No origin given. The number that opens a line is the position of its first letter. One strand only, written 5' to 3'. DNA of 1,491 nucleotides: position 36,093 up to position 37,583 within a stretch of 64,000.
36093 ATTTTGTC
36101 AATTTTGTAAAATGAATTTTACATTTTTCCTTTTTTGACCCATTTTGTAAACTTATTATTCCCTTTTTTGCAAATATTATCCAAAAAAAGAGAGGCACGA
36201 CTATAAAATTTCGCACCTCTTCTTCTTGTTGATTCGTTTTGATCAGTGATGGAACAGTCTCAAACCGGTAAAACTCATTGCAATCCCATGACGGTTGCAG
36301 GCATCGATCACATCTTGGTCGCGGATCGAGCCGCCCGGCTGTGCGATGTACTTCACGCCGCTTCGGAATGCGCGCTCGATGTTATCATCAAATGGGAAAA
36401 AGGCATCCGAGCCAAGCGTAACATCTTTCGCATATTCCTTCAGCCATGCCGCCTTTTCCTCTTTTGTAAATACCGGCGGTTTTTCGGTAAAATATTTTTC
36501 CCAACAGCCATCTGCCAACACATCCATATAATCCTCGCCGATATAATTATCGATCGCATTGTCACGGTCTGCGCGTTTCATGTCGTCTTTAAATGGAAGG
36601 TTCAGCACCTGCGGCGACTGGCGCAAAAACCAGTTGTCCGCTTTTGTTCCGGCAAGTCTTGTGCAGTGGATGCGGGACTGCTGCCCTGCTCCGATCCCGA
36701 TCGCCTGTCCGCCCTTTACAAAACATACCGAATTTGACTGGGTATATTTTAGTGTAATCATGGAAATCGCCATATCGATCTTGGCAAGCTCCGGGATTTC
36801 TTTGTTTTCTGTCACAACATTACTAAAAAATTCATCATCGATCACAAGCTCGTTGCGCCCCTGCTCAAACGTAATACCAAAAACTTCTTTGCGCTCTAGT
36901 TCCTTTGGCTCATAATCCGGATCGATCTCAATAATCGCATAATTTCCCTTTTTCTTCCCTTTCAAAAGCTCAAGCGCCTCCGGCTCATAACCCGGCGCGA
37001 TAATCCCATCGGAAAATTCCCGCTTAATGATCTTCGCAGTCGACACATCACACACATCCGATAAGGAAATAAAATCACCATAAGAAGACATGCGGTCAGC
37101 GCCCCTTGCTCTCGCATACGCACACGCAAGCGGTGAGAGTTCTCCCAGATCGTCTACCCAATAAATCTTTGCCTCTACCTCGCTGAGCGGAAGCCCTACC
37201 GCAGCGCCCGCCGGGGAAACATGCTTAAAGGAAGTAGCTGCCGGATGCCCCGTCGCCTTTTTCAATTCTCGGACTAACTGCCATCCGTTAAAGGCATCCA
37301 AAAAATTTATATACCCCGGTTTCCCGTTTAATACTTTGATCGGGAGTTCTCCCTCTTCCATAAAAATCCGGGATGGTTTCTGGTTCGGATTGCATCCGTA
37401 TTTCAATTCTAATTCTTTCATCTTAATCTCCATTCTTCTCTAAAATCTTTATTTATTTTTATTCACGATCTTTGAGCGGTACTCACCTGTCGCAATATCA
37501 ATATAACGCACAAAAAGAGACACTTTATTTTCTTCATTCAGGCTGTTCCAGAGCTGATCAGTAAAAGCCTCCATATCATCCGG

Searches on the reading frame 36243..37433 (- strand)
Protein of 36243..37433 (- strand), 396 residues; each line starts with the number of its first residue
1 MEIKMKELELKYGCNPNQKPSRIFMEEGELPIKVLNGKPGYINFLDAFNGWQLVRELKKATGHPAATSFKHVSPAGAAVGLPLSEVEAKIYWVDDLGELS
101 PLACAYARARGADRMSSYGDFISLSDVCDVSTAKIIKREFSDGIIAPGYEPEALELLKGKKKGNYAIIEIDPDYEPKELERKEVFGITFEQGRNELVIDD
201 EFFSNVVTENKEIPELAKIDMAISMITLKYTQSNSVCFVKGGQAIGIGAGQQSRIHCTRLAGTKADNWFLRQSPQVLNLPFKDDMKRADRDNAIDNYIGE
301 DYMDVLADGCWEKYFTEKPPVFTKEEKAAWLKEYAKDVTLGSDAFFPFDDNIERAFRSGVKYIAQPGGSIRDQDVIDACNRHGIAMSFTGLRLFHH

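Call 18: search_protein_families(library=pfam, proteins=[window:36243-37433:-], max_evalue=0.001)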
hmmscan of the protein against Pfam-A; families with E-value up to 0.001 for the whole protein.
window:36243-37433:- (396 aa): 1 family
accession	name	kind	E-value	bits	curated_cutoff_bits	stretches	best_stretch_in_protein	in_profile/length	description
PF01808.24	AICARFT_IMPCHas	-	1.3e-56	192.8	25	1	6-264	75-311/311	AICARFT/IMPCHase bienzyme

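Call 74: list_cluster_members(proteins=[window:36243-37433:-, window:4055-7285:-, window:7377-9323:-, window:42188-43384:-, window:56990-58936:+, window:22180-22509:-, window:27270-31838:-])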
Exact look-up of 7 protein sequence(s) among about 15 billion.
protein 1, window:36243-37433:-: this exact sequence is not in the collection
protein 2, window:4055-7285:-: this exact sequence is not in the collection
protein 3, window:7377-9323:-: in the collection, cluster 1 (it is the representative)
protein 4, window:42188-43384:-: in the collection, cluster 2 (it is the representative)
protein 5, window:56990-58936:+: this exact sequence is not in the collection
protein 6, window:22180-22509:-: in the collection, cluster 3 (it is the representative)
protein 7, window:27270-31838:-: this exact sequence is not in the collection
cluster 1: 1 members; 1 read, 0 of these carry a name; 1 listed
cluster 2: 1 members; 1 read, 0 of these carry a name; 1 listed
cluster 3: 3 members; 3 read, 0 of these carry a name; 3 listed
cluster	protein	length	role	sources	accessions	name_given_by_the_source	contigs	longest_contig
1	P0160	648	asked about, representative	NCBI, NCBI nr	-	-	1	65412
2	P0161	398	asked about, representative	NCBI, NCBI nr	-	-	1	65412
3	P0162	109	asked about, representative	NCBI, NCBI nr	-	-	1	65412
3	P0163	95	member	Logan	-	-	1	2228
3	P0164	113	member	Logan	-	-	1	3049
